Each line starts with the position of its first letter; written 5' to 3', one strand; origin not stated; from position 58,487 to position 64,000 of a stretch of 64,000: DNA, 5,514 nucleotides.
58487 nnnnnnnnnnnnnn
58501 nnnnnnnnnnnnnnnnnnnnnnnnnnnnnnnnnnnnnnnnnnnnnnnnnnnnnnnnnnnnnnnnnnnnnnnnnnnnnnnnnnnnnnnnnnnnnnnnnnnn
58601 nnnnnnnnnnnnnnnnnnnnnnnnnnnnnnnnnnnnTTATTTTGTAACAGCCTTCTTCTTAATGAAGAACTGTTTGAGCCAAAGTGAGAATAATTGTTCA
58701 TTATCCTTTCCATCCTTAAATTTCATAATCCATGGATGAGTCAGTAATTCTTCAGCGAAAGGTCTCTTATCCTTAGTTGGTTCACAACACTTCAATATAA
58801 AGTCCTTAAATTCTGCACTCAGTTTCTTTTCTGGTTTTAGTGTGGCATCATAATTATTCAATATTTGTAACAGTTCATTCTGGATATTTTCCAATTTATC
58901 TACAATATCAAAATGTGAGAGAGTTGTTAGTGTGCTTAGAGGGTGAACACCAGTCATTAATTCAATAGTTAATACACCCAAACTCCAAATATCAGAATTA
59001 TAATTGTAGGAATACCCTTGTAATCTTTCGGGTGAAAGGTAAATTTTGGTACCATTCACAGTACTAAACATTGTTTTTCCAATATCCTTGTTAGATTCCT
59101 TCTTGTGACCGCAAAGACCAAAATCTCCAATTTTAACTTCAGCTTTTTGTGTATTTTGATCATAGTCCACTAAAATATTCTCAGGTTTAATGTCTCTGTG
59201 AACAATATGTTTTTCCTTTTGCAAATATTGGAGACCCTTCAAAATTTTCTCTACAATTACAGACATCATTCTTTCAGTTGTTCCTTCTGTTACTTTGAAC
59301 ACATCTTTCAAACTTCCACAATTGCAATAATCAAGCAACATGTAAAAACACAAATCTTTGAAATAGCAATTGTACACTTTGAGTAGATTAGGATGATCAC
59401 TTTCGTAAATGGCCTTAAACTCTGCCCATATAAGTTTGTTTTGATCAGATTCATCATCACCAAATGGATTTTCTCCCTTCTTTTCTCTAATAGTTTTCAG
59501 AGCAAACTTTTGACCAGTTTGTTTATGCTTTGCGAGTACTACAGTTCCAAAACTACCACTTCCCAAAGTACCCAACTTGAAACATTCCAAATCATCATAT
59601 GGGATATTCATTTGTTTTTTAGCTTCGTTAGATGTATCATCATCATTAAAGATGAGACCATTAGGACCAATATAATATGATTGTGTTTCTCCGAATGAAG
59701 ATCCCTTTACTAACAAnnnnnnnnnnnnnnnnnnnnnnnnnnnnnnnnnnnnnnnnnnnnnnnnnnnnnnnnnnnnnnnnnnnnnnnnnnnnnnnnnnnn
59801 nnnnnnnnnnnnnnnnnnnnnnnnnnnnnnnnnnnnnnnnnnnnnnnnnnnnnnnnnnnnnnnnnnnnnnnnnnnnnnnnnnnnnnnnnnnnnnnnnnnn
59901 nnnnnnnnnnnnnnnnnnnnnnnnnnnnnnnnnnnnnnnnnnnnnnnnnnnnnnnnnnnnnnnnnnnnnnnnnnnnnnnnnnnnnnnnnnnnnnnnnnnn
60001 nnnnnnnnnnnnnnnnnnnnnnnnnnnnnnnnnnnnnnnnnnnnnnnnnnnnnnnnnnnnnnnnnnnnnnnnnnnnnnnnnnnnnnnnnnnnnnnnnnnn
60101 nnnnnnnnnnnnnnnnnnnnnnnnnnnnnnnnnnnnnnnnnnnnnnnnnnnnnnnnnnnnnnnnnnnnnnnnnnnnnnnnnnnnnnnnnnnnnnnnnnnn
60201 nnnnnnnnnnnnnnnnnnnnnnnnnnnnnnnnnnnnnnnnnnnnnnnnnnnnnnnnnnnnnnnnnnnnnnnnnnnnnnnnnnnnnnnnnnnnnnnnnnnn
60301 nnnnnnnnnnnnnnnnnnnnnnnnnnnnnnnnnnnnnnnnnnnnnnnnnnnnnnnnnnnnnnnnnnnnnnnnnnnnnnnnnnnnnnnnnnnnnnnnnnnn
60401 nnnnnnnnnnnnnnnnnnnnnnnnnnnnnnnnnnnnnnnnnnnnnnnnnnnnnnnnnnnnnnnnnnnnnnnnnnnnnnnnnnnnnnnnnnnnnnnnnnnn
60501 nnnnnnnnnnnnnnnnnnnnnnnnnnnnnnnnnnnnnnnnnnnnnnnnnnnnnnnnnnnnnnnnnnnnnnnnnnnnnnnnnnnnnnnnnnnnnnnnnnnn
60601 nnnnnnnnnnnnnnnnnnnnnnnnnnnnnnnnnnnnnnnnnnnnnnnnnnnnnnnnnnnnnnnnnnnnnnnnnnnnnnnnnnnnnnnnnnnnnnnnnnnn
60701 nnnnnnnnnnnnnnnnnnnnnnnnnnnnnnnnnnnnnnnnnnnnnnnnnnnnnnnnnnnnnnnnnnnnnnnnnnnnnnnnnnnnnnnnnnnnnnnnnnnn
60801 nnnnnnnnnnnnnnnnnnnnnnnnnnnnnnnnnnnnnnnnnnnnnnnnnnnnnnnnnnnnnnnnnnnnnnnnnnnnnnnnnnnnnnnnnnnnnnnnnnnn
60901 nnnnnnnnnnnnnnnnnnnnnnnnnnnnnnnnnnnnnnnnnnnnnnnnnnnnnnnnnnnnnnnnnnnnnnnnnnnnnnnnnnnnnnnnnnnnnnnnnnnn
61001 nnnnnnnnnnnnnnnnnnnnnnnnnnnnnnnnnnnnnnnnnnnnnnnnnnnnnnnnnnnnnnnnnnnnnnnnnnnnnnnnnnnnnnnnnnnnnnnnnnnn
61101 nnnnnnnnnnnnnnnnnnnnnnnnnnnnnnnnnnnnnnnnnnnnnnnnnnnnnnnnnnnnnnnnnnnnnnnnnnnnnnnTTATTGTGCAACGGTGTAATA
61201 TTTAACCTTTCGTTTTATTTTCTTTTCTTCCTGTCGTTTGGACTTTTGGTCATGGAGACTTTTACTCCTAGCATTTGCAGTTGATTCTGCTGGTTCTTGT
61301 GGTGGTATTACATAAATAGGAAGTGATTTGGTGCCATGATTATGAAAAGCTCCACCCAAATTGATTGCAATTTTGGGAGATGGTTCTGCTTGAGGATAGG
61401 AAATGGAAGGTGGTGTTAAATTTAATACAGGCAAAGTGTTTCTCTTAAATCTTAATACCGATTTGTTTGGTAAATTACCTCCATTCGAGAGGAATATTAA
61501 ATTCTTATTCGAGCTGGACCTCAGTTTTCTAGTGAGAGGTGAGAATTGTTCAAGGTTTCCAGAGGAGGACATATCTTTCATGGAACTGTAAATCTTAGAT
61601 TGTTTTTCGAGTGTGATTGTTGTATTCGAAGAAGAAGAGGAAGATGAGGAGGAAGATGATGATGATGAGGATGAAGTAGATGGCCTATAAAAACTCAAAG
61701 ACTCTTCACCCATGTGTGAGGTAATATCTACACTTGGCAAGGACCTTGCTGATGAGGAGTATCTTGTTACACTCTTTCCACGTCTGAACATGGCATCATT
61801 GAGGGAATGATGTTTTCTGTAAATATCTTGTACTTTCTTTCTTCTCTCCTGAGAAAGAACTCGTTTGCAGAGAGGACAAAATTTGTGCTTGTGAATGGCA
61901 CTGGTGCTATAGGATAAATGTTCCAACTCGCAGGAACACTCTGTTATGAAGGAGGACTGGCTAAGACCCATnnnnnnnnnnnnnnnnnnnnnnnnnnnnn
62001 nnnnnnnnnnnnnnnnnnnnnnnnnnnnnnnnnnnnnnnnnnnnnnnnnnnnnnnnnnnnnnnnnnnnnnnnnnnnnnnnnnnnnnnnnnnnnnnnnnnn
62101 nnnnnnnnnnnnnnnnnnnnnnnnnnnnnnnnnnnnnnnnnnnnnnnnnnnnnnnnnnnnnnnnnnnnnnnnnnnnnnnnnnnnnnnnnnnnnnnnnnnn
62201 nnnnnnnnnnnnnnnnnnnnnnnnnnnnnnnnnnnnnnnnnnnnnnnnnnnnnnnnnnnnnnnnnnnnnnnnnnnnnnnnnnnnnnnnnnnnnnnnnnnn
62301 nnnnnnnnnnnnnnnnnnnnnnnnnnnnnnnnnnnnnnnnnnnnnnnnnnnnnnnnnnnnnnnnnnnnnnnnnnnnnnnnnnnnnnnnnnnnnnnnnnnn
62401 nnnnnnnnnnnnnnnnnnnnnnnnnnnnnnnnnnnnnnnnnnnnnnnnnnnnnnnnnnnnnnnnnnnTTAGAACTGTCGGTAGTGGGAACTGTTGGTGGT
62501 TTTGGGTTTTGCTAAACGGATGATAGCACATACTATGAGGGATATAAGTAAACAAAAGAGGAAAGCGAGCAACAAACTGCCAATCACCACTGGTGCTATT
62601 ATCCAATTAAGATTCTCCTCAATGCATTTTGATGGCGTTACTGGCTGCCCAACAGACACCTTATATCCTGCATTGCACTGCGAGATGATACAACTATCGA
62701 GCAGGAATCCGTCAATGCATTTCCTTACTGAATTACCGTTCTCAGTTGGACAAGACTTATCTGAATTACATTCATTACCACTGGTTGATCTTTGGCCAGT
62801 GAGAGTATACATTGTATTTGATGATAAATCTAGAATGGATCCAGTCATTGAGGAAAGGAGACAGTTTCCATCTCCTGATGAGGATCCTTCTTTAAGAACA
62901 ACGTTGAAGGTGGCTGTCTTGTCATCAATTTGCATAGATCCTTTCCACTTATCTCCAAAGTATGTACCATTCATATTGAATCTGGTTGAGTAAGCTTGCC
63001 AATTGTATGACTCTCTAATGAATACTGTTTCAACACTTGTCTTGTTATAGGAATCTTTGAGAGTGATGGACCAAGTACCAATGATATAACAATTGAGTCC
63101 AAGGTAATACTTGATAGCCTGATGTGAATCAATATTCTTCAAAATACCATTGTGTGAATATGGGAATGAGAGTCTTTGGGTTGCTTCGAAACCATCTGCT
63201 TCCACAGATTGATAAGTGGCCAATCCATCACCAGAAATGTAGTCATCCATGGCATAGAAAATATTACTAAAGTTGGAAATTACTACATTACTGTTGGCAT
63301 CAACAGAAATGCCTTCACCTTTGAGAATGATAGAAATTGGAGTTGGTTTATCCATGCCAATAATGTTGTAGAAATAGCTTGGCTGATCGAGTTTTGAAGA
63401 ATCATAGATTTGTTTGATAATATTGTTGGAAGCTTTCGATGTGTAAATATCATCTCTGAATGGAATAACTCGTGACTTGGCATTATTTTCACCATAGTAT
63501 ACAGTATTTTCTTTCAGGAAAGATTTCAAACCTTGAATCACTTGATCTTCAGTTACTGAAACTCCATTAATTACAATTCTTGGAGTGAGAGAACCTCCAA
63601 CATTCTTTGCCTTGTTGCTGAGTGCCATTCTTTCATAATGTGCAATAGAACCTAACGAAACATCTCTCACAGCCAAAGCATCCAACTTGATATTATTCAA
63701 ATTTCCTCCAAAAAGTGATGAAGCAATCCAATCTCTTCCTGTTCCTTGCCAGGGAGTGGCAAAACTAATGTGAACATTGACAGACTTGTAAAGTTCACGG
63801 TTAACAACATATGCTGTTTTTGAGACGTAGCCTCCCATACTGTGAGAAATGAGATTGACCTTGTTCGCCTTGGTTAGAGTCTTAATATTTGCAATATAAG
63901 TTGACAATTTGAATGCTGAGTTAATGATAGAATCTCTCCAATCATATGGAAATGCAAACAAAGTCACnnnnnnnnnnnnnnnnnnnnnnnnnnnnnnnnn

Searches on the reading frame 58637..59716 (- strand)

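Call 29: search_protein_families(library=pfam, proteins=[window:58637-59716:-], max_evalue=0.001)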
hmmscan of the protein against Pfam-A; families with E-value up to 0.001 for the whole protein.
window:58637-59716:- (359 aa): 4 families
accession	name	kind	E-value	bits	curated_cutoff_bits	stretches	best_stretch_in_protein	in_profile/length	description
PF00069.31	Pkinase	-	8.2e-64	216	31.7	1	49-330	5-263/263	Protein kinase domain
PF07714.23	PK_Tyr_Ser-Thr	-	5.2e-38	131.3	23.1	1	50-325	6-255/258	Protein tyrosine and serine/threonine kinase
PF17667.7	Pkinase_fungal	-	2e-05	24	24.1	1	149-243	287-376/387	Fungal protein kinase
PF03109.22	ABC1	-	2.1e-05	24.2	22.9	0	125-218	144-231/244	ABC1 atypical kinase-like domain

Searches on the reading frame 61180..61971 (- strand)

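Call 29: search_protein_families(library=pfam, proteins=[window:61180-61971:-], max_evalue=0.001)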
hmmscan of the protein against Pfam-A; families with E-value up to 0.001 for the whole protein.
window:61180-61971:- (263 aa): 1 family
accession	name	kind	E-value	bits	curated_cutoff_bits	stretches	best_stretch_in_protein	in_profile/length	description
PF04423.19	Rad50_zn_hook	-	0.0008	19.6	24.3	0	27-52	16-42/52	Rad50 zinc hook motif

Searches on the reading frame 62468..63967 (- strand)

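Call 29: search_protein_families(library=pfam, proteins=[window:62468-63967:-], max_evalue=0.001)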
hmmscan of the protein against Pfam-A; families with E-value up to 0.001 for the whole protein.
window:62468-63967:- (499 aa): 2 families
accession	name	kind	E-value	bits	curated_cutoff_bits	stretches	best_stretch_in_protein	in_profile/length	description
PF02450.21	LCAT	-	3.5e-09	36.8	21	1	2-103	86-191/392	Lecithin:cholesterol acyltransferase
PF07819.20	PGAP1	-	2.4e-06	27.9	24.3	1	30-79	86-137/233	PGAP1-like alpha/beta domain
